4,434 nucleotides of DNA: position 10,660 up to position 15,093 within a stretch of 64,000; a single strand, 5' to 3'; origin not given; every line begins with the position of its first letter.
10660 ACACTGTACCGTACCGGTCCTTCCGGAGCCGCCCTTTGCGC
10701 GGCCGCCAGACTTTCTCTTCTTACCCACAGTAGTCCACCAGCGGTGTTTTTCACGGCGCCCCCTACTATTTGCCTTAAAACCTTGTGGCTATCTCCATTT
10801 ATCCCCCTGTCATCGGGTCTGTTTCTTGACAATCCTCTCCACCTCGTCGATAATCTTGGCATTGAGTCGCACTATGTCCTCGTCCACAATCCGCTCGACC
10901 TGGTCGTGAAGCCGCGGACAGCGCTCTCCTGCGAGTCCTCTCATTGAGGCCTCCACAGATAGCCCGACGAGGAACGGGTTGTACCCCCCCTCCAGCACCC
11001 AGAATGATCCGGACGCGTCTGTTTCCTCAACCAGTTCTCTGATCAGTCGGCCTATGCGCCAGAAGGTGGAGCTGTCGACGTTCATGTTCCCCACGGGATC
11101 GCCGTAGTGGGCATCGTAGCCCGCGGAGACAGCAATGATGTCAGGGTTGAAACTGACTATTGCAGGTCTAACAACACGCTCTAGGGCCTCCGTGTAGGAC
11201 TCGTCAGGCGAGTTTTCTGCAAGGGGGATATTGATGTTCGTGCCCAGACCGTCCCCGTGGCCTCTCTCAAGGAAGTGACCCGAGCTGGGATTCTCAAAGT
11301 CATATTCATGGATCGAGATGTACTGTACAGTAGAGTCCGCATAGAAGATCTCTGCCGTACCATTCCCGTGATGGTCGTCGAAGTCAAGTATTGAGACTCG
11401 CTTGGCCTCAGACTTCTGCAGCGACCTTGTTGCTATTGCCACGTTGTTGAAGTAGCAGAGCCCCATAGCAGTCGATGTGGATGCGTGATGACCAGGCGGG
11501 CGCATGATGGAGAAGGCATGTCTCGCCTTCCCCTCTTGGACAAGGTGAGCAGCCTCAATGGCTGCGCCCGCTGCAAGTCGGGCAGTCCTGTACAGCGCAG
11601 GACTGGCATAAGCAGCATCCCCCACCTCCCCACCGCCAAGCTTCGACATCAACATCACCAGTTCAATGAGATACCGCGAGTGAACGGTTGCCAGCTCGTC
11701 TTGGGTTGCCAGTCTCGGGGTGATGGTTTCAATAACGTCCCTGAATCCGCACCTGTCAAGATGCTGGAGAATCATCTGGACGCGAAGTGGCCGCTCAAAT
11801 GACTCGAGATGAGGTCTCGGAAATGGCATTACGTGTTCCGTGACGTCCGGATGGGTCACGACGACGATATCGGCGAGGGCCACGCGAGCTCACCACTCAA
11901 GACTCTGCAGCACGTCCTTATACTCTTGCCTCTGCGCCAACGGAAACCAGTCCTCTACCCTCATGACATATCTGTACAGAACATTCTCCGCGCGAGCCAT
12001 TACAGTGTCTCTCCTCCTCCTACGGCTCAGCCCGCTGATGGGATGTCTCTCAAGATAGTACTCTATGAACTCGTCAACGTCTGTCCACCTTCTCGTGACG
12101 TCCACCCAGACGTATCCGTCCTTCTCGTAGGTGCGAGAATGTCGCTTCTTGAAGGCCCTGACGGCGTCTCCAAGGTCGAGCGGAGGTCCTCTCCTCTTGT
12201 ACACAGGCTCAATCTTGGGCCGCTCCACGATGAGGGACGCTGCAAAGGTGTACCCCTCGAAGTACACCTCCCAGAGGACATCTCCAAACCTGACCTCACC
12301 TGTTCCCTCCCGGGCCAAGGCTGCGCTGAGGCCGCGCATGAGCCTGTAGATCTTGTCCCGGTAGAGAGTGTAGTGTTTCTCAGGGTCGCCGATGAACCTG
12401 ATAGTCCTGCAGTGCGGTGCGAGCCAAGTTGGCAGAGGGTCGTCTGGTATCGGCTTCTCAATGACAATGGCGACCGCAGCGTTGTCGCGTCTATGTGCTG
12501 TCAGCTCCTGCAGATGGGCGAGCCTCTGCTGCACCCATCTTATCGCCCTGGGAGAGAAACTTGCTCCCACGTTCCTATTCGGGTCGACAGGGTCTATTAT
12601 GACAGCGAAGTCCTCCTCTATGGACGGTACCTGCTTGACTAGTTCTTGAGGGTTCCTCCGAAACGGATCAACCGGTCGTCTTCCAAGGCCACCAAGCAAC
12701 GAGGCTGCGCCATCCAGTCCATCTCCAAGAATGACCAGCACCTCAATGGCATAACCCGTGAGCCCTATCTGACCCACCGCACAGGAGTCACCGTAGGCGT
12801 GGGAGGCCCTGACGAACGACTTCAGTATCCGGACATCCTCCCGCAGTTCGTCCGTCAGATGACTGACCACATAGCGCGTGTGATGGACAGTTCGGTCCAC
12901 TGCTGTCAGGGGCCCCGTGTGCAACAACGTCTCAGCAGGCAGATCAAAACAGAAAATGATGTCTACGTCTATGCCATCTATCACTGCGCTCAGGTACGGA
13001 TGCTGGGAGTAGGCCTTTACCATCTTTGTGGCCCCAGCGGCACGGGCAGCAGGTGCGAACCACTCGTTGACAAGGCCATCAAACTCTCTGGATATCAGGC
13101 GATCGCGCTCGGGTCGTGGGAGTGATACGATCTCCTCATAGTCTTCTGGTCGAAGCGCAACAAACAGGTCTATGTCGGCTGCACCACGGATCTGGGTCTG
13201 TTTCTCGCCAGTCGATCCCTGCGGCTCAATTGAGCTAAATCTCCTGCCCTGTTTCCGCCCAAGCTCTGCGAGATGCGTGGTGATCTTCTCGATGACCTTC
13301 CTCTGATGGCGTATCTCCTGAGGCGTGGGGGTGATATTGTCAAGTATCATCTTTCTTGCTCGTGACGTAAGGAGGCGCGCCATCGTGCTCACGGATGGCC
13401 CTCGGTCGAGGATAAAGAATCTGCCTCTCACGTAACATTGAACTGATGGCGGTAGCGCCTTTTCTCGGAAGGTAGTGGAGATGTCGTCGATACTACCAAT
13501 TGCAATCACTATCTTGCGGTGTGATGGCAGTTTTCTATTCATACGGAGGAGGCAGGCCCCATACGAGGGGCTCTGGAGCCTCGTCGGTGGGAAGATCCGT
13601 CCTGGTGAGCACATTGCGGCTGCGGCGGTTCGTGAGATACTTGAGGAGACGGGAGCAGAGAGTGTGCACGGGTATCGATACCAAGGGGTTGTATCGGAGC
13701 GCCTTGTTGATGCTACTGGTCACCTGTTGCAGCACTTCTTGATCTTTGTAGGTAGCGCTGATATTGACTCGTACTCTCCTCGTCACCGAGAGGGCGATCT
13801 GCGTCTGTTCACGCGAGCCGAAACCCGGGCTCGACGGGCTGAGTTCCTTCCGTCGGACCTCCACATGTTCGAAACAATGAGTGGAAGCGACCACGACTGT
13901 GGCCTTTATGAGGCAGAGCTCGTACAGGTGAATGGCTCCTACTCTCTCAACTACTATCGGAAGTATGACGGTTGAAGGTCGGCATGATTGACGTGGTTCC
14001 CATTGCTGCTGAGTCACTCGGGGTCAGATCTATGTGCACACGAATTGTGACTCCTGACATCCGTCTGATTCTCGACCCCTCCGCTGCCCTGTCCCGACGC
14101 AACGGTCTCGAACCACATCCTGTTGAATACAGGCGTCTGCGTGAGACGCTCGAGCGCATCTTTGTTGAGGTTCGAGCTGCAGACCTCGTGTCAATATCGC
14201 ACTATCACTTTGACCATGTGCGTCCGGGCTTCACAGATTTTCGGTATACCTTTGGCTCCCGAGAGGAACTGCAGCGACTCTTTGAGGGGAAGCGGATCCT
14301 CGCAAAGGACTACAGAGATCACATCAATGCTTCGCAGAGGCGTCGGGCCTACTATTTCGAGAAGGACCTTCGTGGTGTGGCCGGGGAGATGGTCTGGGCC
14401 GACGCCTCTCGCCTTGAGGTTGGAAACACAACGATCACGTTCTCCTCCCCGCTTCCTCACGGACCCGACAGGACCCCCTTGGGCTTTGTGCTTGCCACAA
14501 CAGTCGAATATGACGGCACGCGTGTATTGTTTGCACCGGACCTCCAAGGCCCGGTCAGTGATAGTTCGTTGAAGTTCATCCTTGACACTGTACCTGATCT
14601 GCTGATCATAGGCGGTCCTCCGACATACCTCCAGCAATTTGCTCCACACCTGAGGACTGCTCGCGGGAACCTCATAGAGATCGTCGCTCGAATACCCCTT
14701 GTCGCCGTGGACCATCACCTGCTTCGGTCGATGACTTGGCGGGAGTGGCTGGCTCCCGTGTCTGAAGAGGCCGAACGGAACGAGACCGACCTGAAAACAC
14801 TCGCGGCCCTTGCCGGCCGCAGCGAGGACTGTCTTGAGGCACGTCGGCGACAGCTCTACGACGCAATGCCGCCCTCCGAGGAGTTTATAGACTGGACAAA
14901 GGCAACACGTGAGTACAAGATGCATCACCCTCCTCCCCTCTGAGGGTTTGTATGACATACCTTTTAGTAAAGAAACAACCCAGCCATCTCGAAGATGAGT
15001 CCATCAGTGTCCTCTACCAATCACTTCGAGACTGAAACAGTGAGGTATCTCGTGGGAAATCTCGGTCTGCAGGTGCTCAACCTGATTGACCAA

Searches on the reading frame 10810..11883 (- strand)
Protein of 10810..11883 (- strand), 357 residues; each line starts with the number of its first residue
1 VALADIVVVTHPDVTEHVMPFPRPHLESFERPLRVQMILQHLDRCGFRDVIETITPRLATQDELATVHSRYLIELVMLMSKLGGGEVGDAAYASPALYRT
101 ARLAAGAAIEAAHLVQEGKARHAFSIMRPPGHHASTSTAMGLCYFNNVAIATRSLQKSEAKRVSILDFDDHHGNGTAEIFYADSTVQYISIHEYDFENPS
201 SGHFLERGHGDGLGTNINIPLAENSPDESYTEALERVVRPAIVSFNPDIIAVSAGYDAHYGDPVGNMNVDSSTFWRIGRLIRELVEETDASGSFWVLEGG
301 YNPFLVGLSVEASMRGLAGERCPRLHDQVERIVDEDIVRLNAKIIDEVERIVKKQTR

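Call 31: search_protein_families(library=pfam, proteins=[window:10810-11883:-], max_evalue=0.001)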
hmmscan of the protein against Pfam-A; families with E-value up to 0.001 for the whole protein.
window:10810-11883:- (357 aa): 1 family
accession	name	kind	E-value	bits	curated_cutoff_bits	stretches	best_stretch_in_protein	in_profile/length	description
PF00850.24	Hist_deacetyl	-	2.2e-80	270.6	27.9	1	30-315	3-296/298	Histone deacetylase domain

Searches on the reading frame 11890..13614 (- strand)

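Call 31: search_protein_families(library=pfam, proteins=[window:11890-13614:-], max_evalue=0.001)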
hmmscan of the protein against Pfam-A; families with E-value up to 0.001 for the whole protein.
window:11890-13614:- (574 aa): 2 families
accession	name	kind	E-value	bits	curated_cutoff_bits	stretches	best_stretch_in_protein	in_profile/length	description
PF09249.16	tRNA_NucTransf2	-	1.4e-10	41.9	27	1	259-361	1-96/113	tRNA nucleotidyltransferase, second domain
PF21133.2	CAA_C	-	0.00026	21.1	22.2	1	465-522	62-121/144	CCA-adding enzyme, C-terminal domain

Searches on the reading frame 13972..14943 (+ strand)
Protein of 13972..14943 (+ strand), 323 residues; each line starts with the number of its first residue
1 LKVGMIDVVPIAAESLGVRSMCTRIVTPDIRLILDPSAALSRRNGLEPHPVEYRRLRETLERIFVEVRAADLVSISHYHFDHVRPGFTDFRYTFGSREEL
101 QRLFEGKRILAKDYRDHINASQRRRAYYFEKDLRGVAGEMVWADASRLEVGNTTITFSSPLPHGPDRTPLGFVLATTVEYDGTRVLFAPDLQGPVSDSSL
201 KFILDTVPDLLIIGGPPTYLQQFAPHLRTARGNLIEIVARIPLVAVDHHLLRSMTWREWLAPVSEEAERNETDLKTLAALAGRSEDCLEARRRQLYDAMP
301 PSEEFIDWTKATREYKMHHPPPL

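Call 31: search_protein_families(library=pfam, proteins=[window:13972-14943:+], max_evalue=0.001)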
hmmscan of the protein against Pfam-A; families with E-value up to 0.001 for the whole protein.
window:13972-14943:+ (323 aa): 2 families
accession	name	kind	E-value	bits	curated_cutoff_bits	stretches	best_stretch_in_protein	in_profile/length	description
PF12706.13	Lactamase_B_2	-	4.2e-06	26.9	27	1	65-192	26-144/200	Beta-lactamase superfamily domain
PF13483.12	Lactamase_B_3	-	0.00094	19.6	24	0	22-212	9-130/160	Beta-lactamase superfamily domain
